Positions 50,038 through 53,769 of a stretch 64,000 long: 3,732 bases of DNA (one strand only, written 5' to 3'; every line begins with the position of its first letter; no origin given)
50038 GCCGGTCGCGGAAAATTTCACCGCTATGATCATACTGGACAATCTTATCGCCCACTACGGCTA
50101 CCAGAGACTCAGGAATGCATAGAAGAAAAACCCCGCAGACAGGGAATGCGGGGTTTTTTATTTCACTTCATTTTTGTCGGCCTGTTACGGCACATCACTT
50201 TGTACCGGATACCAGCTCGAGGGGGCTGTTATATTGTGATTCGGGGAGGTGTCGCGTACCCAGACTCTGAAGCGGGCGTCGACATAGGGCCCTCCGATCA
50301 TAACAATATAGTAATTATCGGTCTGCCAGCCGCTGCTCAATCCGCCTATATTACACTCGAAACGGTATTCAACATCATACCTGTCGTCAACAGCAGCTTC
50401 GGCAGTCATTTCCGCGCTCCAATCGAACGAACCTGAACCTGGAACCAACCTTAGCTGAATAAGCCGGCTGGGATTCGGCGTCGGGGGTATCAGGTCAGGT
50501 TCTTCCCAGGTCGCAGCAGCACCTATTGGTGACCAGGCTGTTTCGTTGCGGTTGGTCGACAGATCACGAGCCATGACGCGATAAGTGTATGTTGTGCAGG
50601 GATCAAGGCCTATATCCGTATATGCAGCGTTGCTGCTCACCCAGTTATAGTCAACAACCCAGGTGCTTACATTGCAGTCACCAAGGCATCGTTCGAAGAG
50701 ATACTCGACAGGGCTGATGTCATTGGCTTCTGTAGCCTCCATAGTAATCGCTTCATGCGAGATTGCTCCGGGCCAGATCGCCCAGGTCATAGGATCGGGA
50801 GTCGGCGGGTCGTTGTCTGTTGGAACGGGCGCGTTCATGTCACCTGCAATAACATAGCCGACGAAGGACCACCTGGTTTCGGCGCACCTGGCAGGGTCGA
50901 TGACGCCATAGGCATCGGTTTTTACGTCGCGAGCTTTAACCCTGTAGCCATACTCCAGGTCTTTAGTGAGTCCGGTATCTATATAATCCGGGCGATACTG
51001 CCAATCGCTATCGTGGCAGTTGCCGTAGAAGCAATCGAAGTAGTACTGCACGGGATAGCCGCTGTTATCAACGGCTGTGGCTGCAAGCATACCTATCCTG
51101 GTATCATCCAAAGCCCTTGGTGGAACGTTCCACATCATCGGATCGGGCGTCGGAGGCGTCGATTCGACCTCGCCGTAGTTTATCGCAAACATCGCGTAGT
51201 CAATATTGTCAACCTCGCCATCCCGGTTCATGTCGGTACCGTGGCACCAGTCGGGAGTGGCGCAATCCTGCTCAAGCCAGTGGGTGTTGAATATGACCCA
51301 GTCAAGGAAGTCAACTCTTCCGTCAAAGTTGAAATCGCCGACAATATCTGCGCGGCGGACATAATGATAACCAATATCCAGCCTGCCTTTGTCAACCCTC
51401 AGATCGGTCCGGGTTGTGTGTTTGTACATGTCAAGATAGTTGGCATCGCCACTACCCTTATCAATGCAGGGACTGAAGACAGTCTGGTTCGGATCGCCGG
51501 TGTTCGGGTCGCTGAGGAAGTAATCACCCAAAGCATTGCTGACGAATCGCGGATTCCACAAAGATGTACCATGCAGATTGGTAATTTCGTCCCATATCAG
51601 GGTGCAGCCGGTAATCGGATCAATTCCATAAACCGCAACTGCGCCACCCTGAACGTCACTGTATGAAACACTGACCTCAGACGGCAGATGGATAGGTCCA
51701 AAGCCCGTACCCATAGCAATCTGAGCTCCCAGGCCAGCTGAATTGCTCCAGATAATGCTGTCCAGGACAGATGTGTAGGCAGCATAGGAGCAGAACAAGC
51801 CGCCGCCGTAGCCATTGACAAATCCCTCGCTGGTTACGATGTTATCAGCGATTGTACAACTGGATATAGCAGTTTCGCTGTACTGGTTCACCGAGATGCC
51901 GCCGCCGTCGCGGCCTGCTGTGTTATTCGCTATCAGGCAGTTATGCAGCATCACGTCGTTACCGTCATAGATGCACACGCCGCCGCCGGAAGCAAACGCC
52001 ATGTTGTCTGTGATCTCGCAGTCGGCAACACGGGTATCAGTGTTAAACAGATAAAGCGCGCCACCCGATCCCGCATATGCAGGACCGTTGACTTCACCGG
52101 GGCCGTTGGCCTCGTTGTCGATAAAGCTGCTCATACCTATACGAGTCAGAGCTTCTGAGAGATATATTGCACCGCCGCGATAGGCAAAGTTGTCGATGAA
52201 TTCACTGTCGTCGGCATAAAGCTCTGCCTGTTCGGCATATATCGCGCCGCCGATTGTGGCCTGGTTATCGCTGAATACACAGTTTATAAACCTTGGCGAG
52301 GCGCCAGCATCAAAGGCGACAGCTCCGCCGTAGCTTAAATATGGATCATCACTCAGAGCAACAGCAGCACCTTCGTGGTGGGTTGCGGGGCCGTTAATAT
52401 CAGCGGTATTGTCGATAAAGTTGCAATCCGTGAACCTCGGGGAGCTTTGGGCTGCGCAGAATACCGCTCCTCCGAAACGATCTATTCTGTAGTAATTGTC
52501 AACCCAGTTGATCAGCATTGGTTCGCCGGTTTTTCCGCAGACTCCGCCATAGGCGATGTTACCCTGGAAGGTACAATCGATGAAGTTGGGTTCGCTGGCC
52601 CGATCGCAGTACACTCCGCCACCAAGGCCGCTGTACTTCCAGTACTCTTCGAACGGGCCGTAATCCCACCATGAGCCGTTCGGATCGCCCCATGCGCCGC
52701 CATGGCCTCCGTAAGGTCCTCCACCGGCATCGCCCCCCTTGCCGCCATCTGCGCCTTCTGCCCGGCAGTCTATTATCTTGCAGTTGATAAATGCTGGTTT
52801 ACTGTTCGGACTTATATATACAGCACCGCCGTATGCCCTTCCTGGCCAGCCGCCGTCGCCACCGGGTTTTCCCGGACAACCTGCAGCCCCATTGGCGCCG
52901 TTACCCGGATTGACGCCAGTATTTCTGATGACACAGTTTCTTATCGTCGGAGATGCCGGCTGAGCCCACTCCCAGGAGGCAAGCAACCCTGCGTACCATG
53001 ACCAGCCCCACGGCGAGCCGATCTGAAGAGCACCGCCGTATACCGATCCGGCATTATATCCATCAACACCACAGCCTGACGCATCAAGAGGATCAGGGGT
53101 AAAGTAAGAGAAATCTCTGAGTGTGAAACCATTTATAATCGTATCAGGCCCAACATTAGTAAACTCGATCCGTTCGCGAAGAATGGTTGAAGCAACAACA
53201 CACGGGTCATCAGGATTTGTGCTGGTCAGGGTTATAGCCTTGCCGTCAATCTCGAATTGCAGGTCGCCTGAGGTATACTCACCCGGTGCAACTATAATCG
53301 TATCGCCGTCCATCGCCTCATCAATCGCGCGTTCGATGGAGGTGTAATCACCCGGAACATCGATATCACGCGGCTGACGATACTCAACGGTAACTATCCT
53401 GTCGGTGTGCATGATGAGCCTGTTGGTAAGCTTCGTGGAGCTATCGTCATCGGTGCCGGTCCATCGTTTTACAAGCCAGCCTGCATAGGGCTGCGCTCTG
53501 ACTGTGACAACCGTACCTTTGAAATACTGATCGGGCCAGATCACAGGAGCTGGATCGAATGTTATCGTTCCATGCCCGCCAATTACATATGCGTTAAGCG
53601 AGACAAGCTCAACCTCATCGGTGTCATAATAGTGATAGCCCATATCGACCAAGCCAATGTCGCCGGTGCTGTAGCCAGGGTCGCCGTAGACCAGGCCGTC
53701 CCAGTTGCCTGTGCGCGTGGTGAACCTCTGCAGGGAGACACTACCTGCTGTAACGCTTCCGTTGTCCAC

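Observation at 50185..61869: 3,894-aa secreted polymodular beta-helix protein with a repeated head, rungs, cap and Ig-spacer grammar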

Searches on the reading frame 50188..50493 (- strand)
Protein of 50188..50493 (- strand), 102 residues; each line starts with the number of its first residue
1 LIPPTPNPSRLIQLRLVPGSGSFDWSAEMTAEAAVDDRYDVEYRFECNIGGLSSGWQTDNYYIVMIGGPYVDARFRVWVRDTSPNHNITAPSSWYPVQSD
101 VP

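Call 88: search_protein_families(library=pfam, max_evalue=1, proteins=[window:50188-50493:-])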
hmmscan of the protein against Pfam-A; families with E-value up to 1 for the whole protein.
window:50188-50493:- (102 aa): 0 families

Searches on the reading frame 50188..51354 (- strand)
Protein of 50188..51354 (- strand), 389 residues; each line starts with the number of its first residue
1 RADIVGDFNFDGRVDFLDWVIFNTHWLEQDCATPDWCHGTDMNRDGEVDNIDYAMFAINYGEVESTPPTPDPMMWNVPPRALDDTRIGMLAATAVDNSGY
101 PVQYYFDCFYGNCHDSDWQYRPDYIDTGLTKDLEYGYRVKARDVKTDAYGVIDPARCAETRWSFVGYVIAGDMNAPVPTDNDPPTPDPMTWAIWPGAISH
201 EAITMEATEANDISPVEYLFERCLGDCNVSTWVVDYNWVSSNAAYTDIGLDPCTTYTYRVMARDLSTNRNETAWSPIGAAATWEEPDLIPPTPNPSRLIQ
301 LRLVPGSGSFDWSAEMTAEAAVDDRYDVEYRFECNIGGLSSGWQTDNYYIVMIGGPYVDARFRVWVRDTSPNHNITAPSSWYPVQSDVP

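Call 6: search_protein_families(library=pfam, max_evalue=0.1, proteins=[window:50188-51354:-])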
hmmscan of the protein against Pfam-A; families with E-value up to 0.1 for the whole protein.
window:50188-51354:- (389 aa): 2 families
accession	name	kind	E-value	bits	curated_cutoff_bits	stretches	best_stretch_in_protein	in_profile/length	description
PF00404.24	Dockerin_1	-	1.1e-07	32.4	22.9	1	6-55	2-51/57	Dockerin type I domain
PF16656.11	Pur_ac_phosph_N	-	0.003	18.5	30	0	249-277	67-88/93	Purple acid Phosphatase, N-terminal domain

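Call 7: search_protein_families(library=ncbifam, max_evalue=0.1, proteins=[window:50188-51354:-])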
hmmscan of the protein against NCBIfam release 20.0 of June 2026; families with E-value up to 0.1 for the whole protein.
window:50188-51354:- (389 aa): 2 families
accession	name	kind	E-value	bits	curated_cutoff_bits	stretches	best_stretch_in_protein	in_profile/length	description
NF049990.1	CellobisidaseCelK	equivalog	0.00051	18.3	1700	1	4-56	828-878/889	cellulose 1,4-beta-cellobiosidase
NF041540.1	dockerin_GC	domain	0.0026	18.1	29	1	2-58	3-61/67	GC-type dockerin domain-anchored protein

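Call 33: search_solved_structures(query=window:50188-51354:-, max_evalue=1, show_alignments=2)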
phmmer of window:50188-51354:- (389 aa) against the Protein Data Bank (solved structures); distinct sequences matched with E-value up to 1: 9.
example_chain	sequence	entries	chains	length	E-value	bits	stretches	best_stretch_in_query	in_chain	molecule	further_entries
2vn5_B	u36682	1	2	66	0.027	16.7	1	4-56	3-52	ENDOGLUCANASE A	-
4urt_B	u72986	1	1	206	0.22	13.7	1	241-295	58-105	NETRIN RECEPTOR DCC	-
5x83_B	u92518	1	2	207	0.22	13.7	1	241-295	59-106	Netrin receptor DCC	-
2vn6_B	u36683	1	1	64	0.34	13.1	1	4-56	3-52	ENDOGLUCANASE A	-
2edd_A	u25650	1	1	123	0.44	12.7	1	240-285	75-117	Netrin receptor DCC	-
4fl4_A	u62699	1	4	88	0.6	12.2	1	5-56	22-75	Glycoside hydrolase family 9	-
2y3n_B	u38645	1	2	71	0.65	12.1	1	4-65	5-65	CELLULOSOMAL FAMILY-48 PROCESSIVE GLYCOSIDE HYDROLASE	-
2mte_A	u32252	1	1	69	0.87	11.7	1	4-56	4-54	Cellulose 1,4-beta-cellobiosidase (reducing end) CelS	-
1daq_A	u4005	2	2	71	0.92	11.6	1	4-56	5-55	ENDOGLUCANASE SS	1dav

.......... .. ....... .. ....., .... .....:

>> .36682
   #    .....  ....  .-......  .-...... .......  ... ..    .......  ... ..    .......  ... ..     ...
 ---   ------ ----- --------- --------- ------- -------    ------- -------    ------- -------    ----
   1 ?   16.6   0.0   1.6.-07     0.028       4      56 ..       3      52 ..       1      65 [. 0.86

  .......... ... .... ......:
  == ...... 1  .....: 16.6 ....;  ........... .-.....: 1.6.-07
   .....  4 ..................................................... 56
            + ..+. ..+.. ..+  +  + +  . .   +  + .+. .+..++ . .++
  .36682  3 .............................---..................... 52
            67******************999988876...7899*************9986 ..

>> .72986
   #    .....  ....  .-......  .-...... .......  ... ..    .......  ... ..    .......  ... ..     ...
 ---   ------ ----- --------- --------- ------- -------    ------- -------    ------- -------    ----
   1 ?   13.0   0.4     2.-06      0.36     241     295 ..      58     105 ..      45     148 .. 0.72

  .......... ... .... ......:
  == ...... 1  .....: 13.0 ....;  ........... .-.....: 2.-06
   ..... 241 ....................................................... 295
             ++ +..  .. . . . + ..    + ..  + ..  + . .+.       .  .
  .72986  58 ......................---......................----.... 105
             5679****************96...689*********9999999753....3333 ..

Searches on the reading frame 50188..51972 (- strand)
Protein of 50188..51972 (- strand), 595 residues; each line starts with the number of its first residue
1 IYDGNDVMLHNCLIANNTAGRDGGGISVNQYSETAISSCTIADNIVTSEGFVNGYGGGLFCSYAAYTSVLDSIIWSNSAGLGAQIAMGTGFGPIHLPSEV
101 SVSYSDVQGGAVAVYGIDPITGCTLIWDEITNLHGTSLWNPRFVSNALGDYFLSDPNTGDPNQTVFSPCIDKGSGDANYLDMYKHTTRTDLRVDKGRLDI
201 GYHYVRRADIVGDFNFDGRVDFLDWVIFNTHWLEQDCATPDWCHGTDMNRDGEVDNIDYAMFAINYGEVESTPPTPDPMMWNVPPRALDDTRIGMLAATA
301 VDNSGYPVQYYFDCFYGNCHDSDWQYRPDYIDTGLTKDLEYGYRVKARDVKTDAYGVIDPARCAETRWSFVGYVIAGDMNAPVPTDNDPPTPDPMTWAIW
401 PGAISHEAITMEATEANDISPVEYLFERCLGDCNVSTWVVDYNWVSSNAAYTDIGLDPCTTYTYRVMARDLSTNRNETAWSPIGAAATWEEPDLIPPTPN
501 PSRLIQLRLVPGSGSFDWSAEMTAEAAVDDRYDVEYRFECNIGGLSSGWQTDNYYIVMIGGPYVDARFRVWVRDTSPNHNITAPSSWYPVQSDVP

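Call 67: find_homologous_proteins(query=window:50188-51972:-, max_evalue=1e-10)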
Query window:50188-51972:- (595 aa): 283 proteins with E <= 1e-10 among 6678 candidates; the best 120 are listed.
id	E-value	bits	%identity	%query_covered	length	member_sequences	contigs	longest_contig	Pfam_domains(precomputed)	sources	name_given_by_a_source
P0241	7.6e-144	499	48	92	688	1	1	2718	PF13229.13,PF16656.12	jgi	jgi:hypothetical protein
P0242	1.1e-135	472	49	92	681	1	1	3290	PF13229.13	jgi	jgi:predicted outer membrane repeat protein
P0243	6.6e-134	466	47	92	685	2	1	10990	PF13229.13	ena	-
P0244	2.4e-130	454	45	98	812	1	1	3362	PF13229.13,PF02415.24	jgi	jgi:predicted outer membrane repeat protein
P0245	7.1e-129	449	44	98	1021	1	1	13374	-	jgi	-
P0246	5.3e-127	443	45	98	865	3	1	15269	PF13229.13,PF00404.25,PF02415.24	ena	-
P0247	1.4e-126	442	44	100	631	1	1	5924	PF13229.13,PF00404.25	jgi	jgi:hypothetical protein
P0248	1.4e-125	438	42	97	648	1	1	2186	PF00404.25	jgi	jgi:hypothetical protein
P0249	2.5e-123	431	47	81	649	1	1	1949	PF13229.13,PF00404.25,PF02415.24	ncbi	ncbi:hypothetical protein LCGC14_2152270, partial [marine sediment metagenome]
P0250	8.4e-123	429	36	96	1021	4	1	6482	PF00404.25,PF02415.24,PF25788.3,PF00041.28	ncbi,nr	ncbi:MAG: hypothetical protein ISS77_08135 [Phycisphaerae bacterium]|nr:hypothetical protein [Phycis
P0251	9.8e-121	422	42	97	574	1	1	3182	PF00404.25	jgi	-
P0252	2.2e-116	408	42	99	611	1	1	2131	-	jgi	jgi:predicted outer membrane repeat protein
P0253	3.9e-112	394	44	92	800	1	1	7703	PF13229.13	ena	-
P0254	1.2e-110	389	42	96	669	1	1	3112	-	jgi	jgi:hypothetical protein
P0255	1.5e-107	379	43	96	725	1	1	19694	PF02415.24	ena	-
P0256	1.6e-104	369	42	89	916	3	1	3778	PF13229.13,PF25788.3,PF16656.12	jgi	jgi:chitodextrinase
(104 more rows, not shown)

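Call 88: search_protein_families(library=pfam, max_evalue=1, proteins=[P0250, P0256, P0241])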
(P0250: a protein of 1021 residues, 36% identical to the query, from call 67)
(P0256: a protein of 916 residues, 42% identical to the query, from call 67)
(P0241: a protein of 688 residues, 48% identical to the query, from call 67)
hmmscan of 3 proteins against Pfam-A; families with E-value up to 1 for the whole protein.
P0250 (1021 aa): 7 families
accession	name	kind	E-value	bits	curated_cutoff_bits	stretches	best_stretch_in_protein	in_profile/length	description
PF00041.27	fn3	-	5.3e-12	46.2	25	3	434-489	25-71/84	Fibronectin type III domain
PF25788.1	Ig_Rha78A_N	-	6e-07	30.1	27.4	1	683-712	65-94/105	Rha78A-like, N-terminal immunoglobulin domain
PF02415.23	Chlam_PMP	-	1.6e-06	28.2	20.6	1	106-123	1-18/19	Chlamydia polymorphic membrane protein (Chlamydia_PMP) repeat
PF00404.24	Dockerin_1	-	7.4e-06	26.5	22.9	2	343-395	2-55/57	Dockerin type I domain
PF16656.11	Pur_ac_phosph_N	-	3e-05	24.9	30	0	466-489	60-83/93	Purple acid Phosphatase, N-terminal domain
PF09294.16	Interfer-bind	-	0.018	15.8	21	0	877-911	65-98/104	Interferon-alpha/beta receptor, fibronectin type III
PF21605.3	CRLF2-like_D2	-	0.048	14.2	27.3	0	882-914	55-88/94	Cytokine receptor-like factor 2-like, D2 domain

P0256 (916 aa): 5 families
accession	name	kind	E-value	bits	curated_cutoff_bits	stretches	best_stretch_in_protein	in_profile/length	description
PF13229.12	Beta_helix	-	4.8e-16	59.2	25.9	2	265-431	2-156/158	Right handed beta helix region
PF25788.1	Ig_Rha78A_N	-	1.8e-06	28.6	27.4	1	660-696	65-101/105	Rha78A-like, N-terminal immunoglobulin domain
PF16656.11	Pur_ac_phosph_N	-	3.2e-06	28.1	30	2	764-786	67-91/93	Purple acid Phosphatase, N-terminal domain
PF00041.27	fn3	-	0.00021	21.9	25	1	658-692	48-81/84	Fibronectin type III domain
PF02415.23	Chlam_PMP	-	0.16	12.8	20.6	1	228-243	2-18/19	Chlamydia polymorphic membrane protein (Chlamydia_PMP) repeat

P0241 (688 aa): 7 families
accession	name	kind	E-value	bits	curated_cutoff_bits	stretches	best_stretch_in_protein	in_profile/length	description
PF13229.12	Beta_helix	-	8.3e-08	32.4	25.9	2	105-177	81-142/158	Right handed beta helix region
PF16656.11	Pur_ac_phosph_N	-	1.9e-05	25.6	30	2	483-568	18-93/93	Purple acid Phosphatase, N-terminal domain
PF00041.27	fn3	-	0.00013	22.5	25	1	396-447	23-71/84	Fibronectin type III domain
PF00404.24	Dockerin_1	-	0.004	17.7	22.9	1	308-354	2-48/57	Dockerin type I domain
PF25788.1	Ig_Rha78A_N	-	0.0079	16.9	27.4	0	530-565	65-98/105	Rha78A-like, N-terminal immunoglobulin domain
PF16655.11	PhoD_N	-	0.085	13.9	30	0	429-450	63-84/90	PhoD-like phosphatase, N-terminal domain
PF05048.19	NosD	-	0.14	12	23.6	1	56-171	43-129/212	Periplasmic copper-binding protein (NosD)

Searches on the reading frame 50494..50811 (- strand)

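Call 88: search_protein_families(library=pfam, max_evalue=1, proteins=[window:50494-50811:-])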
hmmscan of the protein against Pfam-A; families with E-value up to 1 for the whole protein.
window:50494-50811:- (106 aa): 1 family
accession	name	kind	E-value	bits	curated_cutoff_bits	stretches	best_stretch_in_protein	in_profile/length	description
PF16656.11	Pur_ac_phosph_N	-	0.036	15.1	30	1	68-96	67-88/93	Purple acid Phosphatase, N-terminal domain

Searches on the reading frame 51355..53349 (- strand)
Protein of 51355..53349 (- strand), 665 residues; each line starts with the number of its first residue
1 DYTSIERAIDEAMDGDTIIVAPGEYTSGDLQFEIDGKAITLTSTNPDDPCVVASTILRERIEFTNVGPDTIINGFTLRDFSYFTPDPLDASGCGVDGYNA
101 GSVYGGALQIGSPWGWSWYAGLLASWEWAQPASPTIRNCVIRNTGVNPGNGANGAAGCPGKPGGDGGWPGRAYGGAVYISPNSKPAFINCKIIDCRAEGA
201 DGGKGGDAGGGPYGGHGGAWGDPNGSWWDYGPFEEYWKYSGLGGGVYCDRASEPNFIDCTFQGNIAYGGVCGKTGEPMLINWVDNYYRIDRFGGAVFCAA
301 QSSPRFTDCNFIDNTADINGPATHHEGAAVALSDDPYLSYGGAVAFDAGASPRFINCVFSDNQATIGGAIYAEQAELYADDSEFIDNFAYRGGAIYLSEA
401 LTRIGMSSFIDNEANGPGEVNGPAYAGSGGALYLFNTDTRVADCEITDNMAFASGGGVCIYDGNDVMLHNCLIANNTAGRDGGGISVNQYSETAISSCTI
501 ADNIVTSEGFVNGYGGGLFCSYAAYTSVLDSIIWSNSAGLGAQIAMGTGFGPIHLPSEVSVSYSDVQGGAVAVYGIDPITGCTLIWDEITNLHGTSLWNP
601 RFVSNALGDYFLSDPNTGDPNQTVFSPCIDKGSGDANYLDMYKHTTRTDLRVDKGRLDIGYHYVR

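Call 6: search_protein_families(library=pfam, max_evalue=0.1, proteins=[window:51355-53349:-])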
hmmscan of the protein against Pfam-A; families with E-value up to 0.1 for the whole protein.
window:51355-53349:- (665 aa): 5 families
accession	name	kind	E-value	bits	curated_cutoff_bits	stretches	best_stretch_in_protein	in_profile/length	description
PF13229.12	Beta_helix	-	2e-14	53.9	25.9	2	428-540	45-142/158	Right handed beta helix region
PF02415.23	Chlam_PMP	-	9.1e-10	38.2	20.6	1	356-373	1-19/19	Chlamydia polymorphic membrane protein (Chlamydia_PMP) repeat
PF05048.19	NosD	-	0.00089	19.2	23.6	1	429-540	60-153/212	Periplasmic copper-binding protein (NosD)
PF07602.17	DUF1565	-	0.00099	18.9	20.3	0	437-543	105-205/257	Protein of unknown function (DUF1565)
PF14592.12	Chondroitinas_B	-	0.029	13.8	24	0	4-45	6-50/426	Chondroitinase B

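Call 7: search_protein_families(library=ncbifam, max_evalue=0.1, proteins=[window:51355-53349:-])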
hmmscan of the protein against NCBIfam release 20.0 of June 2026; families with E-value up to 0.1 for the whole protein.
window:51355-53349:- (665 aa): 3 families
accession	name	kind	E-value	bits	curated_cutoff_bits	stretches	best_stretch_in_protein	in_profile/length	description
NF047854.1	LIC10774_subfam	equivalog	0.00034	19.7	380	0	437-542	173-273/358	LIC10774/LIC10365 family surface protein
TIGR01376.1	POMP_repeat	repeat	0.002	17.9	15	1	356-374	4-23/28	polymorphic outer membrane protein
TIGR04247.1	NosD_copper_fam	subfamily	0.0022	16.6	300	0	443-540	181-266/377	nitrous oxide reductase family maturation protein NosD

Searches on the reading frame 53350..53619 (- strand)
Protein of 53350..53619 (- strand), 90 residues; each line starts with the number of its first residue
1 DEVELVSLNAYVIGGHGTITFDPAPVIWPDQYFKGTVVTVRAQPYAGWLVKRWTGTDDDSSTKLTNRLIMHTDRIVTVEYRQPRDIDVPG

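Call 6: search_protein_families(library=pfam, max_evalue=0.1, proteins=[window:53350-53619:-])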
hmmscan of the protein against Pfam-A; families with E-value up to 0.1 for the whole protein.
window:53350-53619:- (90 aa): 1 family
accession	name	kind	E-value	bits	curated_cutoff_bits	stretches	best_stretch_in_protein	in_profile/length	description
PF18998.6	Flg_new_2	-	4.3e-08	33.5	23.6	1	14-81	8-70/73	Divergent InlB B-repeat domain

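Call 7: search_protein_families(library=ncbifam, max_evalue=0.1, proteins=[window:53350-53619:-])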
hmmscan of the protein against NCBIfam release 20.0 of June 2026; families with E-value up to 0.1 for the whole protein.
window:53350-53619:- (90 aa): 0 families
